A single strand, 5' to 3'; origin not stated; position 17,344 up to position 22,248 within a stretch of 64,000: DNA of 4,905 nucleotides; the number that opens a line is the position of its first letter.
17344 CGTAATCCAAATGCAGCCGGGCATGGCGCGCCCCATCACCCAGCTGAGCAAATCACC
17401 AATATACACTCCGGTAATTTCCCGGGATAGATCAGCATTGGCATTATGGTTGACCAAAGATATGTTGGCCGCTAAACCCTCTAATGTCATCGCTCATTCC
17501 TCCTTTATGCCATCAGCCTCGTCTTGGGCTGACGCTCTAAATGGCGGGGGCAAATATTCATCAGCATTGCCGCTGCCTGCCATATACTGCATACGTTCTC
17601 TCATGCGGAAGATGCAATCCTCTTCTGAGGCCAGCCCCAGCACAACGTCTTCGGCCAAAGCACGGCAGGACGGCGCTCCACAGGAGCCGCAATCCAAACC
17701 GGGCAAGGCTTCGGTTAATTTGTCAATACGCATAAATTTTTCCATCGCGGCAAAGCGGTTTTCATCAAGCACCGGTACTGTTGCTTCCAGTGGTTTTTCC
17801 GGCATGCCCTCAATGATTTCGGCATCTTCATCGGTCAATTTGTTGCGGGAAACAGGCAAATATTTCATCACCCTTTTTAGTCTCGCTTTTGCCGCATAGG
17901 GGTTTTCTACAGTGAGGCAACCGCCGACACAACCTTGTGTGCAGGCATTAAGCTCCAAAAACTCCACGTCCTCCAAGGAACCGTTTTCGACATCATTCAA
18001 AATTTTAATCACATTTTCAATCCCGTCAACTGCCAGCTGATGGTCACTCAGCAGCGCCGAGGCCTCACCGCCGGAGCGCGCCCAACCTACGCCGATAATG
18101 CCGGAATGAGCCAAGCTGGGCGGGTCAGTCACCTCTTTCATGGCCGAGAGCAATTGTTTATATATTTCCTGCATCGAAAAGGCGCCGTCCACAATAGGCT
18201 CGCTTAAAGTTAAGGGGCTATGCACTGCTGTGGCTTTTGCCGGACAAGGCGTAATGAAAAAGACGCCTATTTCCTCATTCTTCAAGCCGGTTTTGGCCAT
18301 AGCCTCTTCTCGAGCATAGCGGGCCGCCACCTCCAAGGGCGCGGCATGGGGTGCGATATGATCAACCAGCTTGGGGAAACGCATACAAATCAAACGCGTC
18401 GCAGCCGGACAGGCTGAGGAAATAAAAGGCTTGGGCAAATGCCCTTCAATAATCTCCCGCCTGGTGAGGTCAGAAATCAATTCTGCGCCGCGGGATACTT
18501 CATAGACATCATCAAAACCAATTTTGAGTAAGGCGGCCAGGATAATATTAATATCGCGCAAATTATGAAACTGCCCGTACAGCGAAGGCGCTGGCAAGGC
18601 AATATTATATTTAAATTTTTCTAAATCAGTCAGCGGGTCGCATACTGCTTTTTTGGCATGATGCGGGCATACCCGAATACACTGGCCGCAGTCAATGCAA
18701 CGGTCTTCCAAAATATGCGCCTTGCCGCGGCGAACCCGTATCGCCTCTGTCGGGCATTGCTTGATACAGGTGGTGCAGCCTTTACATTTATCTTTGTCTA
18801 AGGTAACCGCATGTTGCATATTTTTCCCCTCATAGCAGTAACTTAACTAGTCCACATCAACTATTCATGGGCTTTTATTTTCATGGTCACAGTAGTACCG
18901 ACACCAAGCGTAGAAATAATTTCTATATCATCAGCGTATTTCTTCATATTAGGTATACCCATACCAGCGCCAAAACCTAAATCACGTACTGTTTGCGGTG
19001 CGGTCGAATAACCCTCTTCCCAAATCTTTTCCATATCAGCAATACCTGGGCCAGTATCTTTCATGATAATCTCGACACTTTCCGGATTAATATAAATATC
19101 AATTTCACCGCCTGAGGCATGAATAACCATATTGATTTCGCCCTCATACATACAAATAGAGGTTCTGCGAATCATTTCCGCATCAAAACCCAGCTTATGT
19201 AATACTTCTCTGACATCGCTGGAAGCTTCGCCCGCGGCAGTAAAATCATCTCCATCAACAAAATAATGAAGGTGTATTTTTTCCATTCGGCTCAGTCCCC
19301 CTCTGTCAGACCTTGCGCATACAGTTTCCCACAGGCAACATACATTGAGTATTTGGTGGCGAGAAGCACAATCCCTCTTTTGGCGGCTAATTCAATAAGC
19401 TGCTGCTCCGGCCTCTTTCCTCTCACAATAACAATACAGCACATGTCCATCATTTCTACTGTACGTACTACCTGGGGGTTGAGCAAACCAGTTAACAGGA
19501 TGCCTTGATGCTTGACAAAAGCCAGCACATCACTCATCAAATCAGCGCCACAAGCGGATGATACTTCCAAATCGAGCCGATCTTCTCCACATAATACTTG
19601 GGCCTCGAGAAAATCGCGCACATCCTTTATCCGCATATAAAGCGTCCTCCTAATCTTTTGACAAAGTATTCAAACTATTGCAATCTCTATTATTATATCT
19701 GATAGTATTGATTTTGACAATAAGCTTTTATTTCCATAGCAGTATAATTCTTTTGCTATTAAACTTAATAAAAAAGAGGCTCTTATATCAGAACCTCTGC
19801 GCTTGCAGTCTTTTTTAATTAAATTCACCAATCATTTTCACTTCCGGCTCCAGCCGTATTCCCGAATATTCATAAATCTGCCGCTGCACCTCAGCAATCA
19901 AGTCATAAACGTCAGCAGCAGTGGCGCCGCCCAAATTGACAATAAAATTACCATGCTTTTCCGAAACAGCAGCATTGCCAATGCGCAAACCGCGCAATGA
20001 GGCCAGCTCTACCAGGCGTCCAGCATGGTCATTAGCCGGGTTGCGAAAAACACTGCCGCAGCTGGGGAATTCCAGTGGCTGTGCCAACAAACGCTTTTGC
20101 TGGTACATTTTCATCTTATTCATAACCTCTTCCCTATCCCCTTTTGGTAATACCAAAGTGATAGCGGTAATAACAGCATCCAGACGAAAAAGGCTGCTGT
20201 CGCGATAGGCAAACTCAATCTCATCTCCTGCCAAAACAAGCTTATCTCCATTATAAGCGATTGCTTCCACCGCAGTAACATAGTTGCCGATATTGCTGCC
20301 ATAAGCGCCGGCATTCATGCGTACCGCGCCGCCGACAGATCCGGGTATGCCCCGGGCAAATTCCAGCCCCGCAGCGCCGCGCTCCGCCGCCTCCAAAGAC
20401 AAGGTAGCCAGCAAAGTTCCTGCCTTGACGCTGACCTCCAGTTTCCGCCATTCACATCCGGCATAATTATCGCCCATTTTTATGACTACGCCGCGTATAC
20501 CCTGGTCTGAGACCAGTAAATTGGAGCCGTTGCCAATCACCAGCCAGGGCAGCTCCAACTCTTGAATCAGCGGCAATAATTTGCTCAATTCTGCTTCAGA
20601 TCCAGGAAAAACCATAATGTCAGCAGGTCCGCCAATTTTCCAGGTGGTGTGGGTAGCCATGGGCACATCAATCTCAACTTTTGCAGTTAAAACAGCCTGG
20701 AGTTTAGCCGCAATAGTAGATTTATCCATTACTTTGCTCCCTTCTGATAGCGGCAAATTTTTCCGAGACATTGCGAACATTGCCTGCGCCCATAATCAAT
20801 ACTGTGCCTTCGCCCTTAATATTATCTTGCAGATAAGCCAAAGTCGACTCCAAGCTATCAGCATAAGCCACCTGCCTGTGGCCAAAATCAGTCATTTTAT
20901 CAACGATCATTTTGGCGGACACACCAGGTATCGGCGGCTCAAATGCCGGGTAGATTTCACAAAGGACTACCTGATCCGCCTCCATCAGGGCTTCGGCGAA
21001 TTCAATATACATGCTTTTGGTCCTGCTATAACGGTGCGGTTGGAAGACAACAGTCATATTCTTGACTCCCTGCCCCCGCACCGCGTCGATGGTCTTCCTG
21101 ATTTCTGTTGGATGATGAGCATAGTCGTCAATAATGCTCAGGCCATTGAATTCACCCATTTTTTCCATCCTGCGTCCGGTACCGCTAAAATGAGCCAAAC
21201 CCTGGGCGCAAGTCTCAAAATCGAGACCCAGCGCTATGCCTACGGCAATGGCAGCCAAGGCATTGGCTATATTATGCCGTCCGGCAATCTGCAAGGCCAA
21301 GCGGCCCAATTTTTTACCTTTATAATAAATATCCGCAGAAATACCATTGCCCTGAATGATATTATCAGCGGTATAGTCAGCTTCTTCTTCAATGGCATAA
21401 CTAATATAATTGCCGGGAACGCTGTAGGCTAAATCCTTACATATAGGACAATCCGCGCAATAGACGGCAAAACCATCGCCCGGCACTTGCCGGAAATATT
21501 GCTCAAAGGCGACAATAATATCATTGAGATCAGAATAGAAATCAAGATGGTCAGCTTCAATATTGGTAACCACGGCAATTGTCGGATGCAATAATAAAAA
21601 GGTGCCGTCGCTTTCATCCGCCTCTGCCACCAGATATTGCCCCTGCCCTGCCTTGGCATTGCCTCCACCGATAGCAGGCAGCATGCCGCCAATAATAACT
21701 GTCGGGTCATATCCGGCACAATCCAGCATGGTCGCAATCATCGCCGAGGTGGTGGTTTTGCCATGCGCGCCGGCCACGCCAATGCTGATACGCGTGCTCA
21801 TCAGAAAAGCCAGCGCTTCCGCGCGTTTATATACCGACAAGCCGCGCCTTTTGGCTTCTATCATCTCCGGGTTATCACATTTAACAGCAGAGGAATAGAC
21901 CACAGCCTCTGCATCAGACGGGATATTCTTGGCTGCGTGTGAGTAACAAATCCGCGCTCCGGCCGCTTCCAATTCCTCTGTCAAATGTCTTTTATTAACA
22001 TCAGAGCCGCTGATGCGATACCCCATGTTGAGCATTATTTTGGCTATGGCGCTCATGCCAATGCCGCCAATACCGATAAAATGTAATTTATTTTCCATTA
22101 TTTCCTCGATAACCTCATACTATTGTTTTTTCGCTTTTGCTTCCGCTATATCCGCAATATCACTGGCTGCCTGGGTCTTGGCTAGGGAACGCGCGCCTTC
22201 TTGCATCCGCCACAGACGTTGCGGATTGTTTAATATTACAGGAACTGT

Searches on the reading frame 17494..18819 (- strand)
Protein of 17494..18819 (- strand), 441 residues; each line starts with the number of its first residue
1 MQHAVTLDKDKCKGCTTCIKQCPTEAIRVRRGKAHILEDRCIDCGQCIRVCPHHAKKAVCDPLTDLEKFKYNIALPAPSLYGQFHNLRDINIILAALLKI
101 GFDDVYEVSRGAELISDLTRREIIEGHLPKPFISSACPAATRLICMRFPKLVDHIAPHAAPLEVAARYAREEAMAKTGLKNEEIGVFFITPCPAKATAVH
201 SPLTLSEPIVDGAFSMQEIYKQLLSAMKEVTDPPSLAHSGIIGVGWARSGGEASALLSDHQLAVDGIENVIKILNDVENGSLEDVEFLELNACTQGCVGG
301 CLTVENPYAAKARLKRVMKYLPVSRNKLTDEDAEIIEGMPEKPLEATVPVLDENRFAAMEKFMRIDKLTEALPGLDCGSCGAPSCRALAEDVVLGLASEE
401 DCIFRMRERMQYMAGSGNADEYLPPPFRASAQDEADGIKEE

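Call 66: search_protein_families(library=pfam, proteins=[window:17494-18819:-], max_evalue=1e-10)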
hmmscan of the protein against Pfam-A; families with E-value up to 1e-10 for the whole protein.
window:17494-18819:- (441 aa): 3 families
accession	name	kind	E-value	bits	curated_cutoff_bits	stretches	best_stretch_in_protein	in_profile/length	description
PF02906.19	Fe_hyd_lg_C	-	1.1e-27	97.7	22.1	1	73-300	4-244/245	Iron only hydrogenase large subunit, C-terminal domain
PF04060.18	FeS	-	2.1e-12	46.9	23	1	372-404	1-33/33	Putative Fe-S cluster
PF00037.32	Fer4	-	1.5e-11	44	21.1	0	36-55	3-22/24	4Fe-4S binding domain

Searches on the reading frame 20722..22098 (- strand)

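Call 66: search_protein_families(library=pfam, proteins=[window:20722-22098:-], max_evalue=1e-10)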
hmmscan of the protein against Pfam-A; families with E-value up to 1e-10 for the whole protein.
window:20722-22098:- (458 aa): 3 families
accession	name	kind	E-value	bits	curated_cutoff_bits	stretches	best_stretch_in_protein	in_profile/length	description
PF01225.30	Mur_ligase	-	2.2e-28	98.9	21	1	5-102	2-93/95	Mur ligase family, catalytic domain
PF08245.18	Mur_ligase_M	-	1.3e-27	97.5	24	1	108-286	1-199/200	Mur ligase middle domain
PF02875.26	Mur_ligase_C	-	1.4e-21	78.1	28.4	1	309-439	1-127/127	Mur ligase, glutamate ligase domain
